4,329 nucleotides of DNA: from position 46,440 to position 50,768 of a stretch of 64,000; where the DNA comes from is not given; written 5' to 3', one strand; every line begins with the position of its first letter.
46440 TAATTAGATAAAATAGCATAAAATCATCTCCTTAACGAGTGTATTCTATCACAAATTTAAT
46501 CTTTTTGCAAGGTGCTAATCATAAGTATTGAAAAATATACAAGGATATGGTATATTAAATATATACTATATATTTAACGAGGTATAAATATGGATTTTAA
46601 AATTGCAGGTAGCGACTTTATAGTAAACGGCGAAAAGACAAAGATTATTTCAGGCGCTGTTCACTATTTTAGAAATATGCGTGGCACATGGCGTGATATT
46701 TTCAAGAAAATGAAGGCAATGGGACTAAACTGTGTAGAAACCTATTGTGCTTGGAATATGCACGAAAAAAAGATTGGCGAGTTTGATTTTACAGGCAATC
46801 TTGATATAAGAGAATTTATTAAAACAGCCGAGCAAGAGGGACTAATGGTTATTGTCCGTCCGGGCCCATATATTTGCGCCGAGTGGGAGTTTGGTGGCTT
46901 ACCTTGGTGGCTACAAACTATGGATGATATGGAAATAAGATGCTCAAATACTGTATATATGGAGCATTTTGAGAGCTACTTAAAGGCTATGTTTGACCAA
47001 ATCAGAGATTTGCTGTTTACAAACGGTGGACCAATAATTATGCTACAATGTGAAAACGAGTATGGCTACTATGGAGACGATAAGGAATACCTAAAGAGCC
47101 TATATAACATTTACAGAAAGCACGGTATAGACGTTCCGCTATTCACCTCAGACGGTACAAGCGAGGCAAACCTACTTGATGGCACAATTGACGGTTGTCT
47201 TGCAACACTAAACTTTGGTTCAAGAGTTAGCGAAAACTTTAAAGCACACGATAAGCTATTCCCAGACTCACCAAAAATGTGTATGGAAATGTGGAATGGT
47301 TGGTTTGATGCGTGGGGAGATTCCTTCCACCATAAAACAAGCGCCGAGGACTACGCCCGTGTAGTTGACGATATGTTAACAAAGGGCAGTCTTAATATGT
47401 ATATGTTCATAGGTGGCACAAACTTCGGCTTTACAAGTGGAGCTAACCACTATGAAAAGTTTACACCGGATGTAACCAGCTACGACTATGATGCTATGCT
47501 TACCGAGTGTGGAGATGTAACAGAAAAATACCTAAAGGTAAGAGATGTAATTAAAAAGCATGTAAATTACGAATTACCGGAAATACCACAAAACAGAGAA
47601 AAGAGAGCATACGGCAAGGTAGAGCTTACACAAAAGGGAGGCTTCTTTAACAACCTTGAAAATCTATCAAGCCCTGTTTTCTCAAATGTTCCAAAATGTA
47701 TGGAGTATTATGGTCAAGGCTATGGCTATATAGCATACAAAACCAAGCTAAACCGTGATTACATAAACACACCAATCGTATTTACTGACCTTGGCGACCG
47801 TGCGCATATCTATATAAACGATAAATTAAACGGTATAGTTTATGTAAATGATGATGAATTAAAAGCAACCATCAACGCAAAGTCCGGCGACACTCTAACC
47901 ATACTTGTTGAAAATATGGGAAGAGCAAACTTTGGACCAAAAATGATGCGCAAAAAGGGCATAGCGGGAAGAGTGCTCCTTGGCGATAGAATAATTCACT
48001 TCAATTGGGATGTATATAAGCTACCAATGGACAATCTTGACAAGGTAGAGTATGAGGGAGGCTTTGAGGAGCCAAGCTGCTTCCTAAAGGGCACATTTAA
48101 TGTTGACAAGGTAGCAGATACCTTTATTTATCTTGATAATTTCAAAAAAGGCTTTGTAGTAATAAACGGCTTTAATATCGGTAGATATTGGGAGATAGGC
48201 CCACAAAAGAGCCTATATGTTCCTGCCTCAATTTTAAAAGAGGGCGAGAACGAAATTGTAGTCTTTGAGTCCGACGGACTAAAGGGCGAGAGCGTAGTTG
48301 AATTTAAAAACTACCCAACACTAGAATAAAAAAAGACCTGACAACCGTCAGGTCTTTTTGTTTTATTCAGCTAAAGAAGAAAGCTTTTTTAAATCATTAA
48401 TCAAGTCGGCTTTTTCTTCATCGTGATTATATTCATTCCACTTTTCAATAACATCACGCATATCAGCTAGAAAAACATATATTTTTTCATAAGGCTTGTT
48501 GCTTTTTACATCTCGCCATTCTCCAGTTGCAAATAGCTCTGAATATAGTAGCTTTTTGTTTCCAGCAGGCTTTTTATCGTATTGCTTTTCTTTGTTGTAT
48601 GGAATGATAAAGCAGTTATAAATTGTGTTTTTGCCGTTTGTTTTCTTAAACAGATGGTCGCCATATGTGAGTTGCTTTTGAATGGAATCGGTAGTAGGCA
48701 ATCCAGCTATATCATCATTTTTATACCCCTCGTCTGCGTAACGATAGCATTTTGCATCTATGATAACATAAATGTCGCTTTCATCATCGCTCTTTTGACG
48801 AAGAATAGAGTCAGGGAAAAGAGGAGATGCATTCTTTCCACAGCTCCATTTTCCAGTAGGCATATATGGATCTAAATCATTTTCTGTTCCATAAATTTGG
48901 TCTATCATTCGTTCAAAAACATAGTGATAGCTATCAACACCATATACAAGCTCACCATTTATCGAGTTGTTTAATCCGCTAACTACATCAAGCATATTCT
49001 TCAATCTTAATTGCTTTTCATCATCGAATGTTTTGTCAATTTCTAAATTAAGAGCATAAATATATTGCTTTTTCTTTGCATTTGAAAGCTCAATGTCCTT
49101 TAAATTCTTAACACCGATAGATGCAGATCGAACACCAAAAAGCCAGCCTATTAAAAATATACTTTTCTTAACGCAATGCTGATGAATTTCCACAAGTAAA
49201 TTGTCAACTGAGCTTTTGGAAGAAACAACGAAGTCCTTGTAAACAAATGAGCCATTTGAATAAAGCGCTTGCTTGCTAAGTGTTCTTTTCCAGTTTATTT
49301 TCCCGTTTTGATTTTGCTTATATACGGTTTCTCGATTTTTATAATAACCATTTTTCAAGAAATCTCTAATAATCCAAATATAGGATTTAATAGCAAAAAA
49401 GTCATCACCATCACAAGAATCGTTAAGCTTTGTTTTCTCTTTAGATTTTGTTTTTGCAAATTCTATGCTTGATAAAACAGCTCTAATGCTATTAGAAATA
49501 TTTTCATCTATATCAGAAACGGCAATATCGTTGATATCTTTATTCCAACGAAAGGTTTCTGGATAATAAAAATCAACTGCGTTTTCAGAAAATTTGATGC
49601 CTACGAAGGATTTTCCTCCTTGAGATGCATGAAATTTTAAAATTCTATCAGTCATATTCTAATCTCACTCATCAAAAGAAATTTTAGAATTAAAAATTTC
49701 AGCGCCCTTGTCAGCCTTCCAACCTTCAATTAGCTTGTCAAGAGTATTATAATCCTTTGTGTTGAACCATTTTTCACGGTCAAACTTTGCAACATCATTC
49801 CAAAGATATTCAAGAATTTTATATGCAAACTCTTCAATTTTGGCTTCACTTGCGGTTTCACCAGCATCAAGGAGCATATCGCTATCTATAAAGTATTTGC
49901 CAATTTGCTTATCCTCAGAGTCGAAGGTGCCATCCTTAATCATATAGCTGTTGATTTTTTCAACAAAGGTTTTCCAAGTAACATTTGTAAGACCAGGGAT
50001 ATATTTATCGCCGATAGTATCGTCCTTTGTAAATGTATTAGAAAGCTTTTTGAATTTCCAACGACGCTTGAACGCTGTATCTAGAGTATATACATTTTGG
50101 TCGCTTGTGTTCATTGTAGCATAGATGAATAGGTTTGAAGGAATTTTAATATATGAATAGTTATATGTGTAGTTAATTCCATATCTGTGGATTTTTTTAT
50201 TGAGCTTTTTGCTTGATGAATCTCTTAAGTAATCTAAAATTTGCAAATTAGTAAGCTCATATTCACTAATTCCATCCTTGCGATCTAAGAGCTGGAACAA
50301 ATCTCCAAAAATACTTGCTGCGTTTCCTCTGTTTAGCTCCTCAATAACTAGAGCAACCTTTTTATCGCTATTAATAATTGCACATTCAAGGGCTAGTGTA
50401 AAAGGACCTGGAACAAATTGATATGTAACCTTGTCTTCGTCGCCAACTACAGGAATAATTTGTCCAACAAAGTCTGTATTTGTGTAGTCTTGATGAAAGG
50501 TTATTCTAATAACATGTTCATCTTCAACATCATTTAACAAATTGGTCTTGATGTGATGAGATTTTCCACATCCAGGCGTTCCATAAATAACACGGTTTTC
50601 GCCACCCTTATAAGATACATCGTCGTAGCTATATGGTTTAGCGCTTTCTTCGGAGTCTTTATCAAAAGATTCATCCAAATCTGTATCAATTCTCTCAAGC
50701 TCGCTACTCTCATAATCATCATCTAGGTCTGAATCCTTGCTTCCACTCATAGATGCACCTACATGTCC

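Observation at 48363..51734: Methyltransferase-less McrBC/LlaJI-type pair with an unassigned 330-aa N-terminal domain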

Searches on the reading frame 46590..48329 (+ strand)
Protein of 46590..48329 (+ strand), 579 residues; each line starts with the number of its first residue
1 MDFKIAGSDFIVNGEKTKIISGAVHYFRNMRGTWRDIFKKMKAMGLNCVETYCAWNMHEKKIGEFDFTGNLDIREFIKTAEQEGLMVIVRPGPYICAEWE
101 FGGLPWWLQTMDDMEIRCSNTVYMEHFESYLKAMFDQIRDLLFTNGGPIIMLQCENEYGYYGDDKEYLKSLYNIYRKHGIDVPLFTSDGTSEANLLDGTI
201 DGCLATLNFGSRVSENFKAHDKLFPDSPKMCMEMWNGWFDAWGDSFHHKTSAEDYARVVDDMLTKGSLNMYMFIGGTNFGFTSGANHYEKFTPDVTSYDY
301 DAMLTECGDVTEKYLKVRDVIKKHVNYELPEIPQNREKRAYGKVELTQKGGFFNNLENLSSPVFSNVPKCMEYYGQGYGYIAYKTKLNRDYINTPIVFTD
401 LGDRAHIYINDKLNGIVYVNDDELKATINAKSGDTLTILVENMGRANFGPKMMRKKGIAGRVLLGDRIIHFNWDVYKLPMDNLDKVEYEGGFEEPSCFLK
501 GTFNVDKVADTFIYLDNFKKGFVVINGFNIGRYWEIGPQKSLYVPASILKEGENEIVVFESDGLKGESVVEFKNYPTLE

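Call 8: search_protein_families(library=pfam, proteins=[window:46590-48329:+], max_evalue=0.001)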
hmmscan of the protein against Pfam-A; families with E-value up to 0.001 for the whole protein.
window:46590-48329:+ (579 aa): 5 families
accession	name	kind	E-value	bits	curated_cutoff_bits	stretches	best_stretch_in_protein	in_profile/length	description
PF01301.25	Glyco_hydro_35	-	1.2e-115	386.9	27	1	10-323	2-318/319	Glycosyl hydrolases family 35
PF21317.3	BetaGal_ABD_1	-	4.2e-26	91.6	27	1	368-478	1-112/113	Beta-galactosidase, first all-beta domain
PF21467.3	BetaGal_gal-bd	-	2.4e-22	79.3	27.3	1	497-554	2-62/62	Beta-galactosidase, galactose-binding domain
PF02449.21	Glyco_hydro_42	-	3.5e-08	33.6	21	1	31-176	9-155/376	Beta-galactosidase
PF00150.24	Cellulase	-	0.00068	19.6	23.5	0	13-105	4-86/272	Cellulase (glycosyl hydrolase family 5)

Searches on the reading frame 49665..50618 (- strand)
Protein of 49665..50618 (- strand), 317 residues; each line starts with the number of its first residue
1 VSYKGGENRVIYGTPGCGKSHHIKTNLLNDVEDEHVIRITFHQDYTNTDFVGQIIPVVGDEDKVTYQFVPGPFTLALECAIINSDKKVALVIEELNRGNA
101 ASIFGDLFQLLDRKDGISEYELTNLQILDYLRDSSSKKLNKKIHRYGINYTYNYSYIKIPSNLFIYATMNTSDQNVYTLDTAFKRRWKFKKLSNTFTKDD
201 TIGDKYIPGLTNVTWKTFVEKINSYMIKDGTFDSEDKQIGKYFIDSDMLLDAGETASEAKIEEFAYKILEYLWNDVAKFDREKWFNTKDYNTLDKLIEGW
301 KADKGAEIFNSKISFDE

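Call 72: search_solved_structures(query=window:49665-50618:-, max_evalue=0.001, show_alignments=3)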
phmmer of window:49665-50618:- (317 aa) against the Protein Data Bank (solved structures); distinct sequences matched with E-value up to 0.001: 5.
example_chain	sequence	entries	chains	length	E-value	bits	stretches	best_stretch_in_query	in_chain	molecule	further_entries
6ut3_A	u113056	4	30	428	1.8e-15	60.2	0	151-192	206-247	GTPase subunit of restriction endonuclease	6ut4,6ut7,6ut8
6ut5_A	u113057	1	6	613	1.1e-14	57.6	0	152-192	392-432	GTPase subunit of restriction endonuclease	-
6hz4_A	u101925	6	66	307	5.6e-11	45.4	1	7-113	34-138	5-methylcytosine-specific restriction enzyme B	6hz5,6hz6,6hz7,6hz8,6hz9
6ut6_A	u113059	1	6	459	2.6e-10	43.2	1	8-113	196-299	5-methylcytosine-specific restriction enzyme B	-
7vsr_A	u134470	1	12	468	2.6e-10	43.2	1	7-113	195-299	5-methylcytosine-specific restriction enzyme B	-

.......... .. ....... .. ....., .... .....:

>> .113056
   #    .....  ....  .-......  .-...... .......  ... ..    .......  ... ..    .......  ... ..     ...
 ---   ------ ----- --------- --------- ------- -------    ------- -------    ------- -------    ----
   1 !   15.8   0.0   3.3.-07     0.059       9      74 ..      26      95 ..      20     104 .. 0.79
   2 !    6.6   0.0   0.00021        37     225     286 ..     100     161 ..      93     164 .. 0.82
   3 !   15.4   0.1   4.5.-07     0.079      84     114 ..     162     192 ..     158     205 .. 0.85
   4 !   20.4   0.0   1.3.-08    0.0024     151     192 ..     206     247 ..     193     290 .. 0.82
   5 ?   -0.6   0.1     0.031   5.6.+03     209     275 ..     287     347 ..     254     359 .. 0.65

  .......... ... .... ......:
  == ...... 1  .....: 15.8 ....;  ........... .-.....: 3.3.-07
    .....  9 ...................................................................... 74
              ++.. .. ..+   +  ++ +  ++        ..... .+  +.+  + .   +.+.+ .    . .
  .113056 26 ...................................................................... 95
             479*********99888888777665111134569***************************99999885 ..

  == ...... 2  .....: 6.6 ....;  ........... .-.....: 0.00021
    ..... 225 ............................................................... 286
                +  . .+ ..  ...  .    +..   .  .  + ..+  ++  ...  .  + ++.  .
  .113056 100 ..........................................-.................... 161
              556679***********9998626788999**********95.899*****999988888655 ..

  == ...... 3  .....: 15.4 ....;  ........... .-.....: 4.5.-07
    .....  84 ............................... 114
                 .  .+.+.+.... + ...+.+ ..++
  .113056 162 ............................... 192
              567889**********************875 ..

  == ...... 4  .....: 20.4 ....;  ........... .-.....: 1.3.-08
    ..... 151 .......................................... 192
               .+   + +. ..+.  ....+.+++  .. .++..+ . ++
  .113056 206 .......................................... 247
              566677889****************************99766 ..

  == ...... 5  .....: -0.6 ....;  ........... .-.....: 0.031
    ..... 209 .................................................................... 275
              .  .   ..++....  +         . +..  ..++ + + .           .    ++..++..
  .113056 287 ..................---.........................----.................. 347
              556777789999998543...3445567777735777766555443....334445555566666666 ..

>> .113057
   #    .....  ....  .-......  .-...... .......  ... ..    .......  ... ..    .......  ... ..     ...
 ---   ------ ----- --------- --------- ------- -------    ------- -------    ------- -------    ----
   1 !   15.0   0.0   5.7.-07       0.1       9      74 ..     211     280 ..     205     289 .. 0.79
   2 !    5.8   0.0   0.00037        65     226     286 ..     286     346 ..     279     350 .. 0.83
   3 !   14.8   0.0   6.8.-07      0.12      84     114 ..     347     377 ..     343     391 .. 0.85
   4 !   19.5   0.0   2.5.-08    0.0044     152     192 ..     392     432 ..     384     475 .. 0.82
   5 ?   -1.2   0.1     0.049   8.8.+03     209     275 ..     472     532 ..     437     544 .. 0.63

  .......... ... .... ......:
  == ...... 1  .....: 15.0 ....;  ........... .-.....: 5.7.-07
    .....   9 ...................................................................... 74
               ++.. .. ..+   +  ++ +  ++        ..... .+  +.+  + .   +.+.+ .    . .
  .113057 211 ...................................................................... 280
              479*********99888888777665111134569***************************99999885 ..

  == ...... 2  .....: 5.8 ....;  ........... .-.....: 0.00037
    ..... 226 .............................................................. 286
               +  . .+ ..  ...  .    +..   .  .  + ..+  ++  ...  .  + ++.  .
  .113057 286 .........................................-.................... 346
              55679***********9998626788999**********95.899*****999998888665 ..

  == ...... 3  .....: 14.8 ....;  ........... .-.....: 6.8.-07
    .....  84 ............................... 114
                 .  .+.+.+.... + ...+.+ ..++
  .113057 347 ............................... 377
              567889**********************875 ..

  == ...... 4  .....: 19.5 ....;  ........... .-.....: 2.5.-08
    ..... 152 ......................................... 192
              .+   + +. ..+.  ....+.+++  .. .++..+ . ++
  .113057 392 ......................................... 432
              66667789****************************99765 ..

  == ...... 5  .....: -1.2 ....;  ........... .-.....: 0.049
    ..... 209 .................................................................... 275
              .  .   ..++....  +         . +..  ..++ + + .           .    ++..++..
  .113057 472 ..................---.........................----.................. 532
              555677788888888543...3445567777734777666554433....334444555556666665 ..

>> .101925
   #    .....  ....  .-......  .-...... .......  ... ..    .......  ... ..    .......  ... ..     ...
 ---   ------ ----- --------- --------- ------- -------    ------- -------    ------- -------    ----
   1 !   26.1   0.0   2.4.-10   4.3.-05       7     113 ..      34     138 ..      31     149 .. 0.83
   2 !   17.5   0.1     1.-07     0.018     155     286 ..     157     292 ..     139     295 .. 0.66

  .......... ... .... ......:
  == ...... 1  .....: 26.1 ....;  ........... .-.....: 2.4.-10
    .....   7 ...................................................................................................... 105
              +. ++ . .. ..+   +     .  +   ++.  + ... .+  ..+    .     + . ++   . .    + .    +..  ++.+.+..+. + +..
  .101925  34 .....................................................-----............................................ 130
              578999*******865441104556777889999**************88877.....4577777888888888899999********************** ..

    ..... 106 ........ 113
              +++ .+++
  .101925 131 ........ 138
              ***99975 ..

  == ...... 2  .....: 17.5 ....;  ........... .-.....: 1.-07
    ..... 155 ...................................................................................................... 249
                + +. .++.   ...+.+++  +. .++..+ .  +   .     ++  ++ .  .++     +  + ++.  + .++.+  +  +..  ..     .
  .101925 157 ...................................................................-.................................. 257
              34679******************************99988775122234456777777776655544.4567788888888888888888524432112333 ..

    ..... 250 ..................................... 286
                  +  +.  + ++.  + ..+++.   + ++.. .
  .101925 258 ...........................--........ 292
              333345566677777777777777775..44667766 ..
